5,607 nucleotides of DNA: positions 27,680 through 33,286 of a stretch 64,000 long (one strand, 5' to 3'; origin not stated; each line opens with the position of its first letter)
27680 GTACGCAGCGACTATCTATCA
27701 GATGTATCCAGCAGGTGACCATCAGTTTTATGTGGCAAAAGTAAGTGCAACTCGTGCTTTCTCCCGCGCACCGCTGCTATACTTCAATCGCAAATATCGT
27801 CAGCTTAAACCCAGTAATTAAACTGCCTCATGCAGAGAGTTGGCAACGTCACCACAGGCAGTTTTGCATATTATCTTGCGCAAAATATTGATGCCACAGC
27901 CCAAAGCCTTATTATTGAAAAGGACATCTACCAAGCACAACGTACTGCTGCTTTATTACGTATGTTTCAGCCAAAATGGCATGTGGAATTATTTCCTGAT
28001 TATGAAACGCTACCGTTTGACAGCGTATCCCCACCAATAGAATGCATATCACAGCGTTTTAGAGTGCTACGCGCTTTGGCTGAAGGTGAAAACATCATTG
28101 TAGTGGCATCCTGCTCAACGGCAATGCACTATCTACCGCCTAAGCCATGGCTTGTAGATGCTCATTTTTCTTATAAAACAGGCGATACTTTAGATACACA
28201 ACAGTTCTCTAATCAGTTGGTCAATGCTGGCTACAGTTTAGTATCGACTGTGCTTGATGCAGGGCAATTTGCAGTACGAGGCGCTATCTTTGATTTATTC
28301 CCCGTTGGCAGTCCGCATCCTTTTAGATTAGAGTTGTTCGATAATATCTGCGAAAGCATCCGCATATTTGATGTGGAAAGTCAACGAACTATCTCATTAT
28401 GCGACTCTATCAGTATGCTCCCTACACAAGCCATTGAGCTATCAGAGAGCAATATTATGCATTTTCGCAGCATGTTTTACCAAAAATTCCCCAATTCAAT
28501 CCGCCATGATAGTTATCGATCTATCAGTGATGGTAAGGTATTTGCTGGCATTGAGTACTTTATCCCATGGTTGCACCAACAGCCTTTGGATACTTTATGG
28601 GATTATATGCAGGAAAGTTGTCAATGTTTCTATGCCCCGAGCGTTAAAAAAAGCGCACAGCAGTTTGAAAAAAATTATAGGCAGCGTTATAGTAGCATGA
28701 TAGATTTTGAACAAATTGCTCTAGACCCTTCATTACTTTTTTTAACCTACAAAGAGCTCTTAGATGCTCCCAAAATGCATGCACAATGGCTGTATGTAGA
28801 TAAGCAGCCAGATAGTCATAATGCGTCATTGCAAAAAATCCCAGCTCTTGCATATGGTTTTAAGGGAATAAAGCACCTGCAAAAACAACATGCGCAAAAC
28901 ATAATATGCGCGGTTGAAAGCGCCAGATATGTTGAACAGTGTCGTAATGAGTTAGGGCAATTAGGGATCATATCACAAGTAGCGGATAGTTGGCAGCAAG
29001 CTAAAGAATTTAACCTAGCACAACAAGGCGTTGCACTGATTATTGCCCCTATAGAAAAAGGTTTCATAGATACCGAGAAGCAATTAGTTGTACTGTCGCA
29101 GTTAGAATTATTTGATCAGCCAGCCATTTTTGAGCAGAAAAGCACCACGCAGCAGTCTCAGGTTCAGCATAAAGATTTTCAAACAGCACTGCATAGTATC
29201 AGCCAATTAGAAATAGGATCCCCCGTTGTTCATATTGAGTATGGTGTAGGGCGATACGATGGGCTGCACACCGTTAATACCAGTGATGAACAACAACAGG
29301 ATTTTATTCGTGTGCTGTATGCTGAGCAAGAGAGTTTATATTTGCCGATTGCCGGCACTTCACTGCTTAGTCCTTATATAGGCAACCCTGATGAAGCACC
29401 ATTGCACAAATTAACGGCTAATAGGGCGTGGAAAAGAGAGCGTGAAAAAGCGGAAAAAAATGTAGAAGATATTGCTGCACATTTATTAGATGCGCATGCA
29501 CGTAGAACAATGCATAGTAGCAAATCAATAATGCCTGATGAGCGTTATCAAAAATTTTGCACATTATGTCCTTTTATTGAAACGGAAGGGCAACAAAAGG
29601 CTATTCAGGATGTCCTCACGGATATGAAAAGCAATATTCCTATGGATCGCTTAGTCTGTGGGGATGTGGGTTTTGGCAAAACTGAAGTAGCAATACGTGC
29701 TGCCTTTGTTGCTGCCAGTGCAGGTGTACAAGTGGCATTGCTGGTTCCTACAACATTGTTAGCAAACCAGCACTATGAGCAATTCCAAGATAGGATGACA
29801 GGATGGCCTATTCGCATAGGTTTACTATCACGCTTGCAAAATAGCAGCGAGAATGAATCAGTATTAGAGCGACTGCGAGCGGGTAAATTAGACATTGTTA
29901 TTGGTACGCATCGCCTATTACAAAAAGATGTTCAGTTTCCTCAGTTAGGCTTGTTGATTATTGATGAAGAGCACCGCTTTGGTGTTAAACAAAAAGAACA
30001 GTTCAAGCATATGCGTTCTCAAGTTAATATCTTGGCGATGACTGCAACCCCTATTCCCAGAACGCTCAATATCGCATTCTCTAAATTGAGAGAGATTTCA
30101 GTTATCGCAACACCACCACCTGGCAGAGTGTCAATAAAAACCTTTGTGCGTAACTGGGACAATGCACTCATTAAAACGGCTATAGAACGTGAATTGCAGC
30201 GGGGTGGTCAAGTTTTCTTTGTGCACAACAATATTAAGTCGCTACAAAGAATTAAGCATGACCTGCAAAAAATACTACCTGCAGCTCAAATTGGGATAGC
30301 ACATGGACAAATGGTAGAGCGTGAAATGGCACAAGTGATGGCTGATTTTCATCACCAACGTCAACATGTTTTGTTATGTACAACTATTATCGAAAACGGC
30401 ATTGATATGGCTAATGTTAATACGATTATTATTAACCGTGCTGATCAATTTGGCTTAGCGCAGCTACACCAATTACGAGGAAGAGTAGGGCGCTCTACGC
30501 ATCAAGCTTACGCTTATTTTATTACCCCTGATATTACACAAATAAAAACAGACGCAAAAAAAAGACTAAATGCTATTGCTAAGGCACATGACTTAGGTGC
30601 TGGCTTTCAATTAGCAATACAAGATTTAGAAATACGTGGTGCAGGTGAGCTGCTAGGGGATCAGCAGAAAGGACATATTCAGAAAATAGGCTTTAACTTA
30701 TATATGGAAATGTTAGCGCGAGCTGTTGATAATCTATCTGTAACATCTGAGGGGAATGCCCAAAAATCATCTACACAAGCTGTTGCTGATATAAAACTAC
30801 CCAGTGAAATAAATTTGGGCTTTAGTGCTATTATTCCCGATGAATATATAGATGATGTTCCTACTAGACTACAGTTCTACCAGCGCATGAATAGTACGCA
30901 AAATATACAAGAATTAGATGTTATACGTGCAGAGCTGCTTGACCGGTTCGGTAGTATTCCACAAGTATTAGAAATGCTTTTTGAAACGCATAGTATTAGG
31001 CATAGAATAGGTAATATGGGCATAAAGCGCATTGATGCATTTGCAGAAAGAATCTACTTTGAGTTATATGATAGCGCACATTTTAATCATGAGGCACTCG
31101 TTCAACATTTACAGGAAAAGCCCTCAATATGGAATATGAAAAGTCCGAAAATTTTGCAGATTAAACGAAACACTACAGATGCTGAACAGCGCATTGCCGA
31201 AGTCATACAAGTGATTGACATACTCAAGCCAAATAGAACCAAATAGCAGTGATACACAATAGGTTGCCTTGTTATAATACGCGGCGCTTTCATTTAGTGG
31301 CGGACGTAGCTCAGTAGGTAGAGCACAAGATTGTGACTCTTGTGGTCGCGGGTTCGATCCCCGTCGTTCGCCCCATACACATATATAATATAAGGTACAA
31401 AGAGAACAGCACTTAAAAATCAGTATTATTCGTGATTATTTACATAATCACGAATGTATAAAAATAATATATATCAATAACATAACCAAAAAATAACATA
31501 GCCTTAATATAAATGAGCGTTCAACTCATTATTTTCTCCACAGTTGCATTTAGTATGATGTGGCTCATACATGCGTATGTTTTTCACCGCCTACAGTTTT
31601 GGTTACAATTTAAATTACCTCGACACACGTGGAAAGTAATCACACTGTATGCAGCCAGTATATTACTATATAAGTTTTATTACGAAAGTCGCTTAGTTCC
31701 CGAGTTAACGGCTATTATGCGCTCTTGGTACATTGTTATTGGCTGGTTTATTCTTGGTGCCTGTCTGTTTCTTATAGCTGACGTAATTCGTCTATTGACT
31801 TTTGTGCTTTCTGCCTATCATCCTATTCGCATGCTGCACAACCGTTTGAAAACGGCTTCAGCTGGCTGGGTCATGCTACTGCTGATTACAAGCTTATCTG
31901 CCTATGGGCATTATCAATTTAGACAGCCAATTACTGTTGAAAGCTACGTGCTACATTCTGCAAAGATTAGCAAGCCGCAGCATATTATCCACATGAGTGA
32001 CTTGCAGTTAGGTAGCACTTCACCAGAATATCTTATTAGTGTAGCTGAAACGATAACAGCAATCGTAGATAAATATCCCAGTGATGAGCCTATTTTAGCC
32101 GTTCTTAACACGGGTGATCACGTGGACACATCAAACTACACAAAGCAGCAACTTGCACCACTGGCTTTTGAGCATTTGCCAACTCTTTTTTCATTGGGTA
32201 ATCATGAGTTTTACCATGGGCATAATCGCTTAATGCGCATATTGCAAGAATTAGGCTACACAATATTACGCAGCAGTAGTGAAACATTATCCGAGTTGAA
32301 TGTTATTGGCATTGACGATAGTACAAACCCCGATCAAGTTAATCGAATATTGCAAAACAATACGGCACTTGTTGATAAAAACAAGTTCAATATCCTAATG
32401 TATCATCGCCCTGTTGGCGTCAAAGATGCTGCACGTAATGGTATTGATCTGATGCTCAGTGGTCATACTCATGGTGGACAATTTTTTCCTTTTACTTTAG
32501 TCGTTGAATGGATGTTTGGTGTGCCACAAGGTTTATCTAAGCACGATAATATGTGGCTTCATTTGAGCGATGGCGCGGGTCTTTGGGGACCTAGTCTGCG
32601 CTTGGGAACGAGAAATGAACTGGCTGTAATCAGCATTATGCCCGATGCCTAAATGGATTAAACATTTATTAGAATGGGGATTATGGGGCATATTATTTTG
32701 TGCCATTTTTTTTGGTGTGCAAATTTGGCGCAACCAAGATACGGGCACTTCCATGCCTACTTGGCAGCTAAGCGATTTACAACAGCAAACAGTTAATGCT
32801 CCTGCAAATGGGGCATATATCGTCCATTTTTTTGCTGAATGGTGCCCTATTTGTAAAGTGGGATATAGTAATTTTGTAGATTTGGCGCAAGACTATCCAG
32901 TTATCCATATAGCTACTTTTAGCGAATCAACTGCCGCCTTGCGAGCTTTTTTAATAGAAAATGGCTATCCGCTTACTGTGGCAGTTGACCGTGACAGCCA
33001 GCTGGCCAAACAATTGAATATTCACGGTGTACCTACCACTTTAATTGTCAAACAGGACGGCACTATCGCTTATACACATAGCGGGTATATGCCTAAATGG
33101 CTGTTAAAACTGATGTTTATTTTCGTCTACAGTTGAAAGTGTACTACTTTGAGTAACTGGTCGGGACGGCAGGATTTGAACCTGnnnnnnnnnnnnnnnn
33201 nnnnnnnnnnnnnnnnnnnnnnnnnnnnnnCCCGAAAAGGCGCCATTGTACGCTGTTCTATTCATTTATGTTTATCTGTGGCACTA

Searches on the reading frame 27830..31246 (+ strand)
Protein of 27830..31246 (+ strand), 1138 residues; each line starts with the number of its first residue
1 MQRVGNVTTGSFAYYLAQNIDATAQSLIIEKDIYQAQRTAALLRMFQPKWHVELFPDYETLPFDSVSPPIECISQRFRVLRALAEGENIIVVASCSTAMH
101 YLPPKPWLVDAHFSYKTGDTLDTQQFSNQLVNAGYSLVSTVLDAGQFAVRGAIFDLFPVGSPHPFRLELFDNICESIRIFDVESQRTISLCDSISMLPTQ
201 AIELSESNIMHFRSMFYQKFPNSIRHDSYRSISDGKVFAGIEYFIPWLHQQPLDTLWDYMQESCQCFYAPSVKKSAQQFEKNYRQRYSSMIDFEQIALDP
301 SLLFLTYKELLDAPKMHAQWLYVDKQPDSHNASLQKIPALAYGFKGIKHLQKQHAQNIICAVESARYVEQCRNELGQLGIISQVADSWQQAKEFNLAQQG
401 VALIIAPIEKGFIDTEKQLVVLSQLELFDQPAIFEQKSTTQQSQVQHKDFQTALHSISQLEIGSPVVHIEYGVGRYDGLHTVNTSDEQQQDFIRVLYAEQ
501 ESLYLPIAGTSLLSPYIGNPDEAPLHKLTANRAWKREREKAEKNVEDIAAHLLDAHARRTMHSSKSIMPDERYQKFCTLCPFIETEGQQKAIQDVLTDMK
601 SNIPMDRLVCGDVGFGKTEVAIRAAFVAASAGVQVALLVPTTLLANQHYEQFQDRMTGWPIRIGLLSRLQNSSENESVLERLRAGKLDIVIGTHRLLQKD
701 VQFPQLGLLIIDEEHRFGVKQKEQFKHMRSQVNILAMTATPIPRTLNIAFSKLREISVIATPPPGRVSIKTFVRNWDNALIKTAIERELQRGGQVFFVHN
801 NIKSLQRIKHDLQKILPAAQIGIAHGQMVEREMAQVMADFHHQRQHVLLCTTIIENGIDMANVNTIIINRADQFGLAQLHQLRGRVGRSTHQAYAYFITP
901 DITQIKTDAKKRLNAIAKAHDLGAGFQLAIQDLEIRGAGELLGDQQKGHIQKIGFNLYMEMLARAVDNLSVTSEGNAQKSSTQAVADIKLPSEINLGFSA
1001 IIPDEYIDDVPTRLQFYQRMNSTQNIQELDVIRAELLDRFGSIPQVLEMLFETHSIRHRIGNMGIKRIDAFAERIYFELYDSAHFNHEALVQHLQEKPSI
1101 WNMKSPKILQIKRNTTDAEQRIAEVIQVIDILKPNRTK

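Call 8: search_protein_families(library=pfam, proteins=[window:27830-31246:+], max_evalue=0.001)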
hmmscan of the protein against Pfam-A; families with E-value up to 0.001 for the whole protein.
window:27830-31246:+ (1138 aa): 8 families
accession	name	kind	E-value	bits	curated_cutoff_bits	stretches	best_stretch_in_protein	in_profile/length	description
PF00270.35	DEAD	-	1.2e-26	93.9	26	1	585-745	1-163/167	DEAD/DEAH box helicase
PF03461.20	TRCF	-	1e-21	77.5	25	1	997-1087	2-92/95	TRCF domain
PF17757.6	UvrB_inter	-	3.4e-19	69.2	22.9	1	115-200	3-89/91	UvrB interaction domain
PF00271.37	Helicase_C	-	6e-19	68.8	23.5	1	785-889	10-109/110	Helicase conserved C-terminal domain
PF02559.22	CarD_TRCF_RID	-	1.7e-11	44.5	23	1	460-517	1-57/57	CarD-like/TRCF RID domain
PF04851.21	ResIII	-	2e-11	44.5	22.5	1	586-741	6-162/164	Type III restriction enzyme, res subunit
PF21132.2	MFD_D3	-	8.4e-10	38.9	21.8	1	352-426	3-72/73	MFD, D3 domain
PF22590.2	Cas3-like_C_2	-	8.7e-05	23.2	27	1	792-889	2-104/106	CRISPR-associated nuclease/helicase Cas3, C-terminal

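Call 95: search_protein_families(library=ncbifam, proteins=[L001:10001-10450:+, L003:10001-10450:+], max_evalue=1)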
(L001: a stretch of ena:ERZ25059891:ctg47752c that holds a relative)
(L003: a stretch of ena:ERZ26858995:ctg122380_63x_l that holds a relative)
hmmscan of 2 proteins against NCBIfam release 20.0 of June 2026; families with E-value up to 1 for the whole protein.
L001:10001-10450:+ (150 aa): 1 family
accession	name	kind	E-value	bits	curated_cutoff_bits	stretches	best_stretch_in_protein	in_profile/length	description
TIGR02538.1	type_IV_pilB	equivalog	0.0026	16.4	675.65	1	11-129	4-122/564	type IV-A pilus assembly ATPase PilB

L003:10001-10450:+ (150 aa): 2 families
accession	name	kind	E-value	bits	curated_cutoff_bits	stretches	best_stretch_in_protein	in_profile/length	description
TIGR02538.1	type_IV_pilB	equivalog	1.7e-06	26.9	675.65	1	16-132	5-121/564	type IV-A pilus assembly ATPase PilB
NF011575.0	PRK14999.1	equivalog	0.068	12.5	424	1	90-131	136-176/241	histidine utilization repressor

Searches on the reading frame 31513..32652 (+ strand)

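Call 8: search_protein_families(library=pfam, proteins=[window:31513-32652:+], max_evalue=0.001)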
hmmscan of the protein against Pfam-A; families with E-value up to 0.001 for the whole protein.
window:31513-32652:+ (379 aa): 1 family
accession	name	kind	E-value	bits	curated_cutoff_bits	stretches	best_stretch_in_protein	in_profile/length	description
PF00149.33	Metallophos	-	1.4e-12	48.9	21.5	1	157-321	2-190/191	Calcineurin-like phosphoesterase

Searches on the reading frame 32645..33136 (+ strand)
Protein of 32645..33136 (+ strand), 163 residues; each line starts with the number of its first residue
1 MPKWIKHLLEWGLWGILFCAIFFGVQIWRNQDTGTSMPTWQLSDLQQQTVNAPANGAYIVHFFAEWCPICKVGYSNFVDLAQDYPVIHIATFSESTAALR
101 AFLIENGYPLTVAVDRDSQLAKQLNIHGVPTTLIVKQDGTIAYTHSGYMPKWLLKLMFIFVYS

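Call 8: search_protein_families(library=pfam, proteins=[window:32645-33136:+], max_evalue=0.001)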
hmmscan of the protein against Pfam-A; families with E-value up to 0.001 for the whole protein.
window:32645-33136:+ (163 aa): 5 families
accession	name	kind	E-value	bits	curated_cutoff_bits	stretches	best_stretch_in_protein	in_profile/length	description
PF00578.27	AhpC-TSA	-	2.4e-11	44.1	26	1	34-143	2-123/124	AhpC/TSA family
PF08534.16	Redoxin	-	3.1e-11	43.7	26.6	1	34-150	3-137/148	Redoxin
PF00085.26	Thioredoxin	-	7e-09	36.1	23.5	1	48-146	12-89/103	Thioredoxin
PF13098.12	Thioredoxin_2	-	8.7e-07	29.7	27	1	57-151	7-97/104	Thioredoxin-like domain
PF13905.12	Thioredoxin_8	-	0.00023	21.9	27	1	59-141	5-94/94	Thioredoxin-like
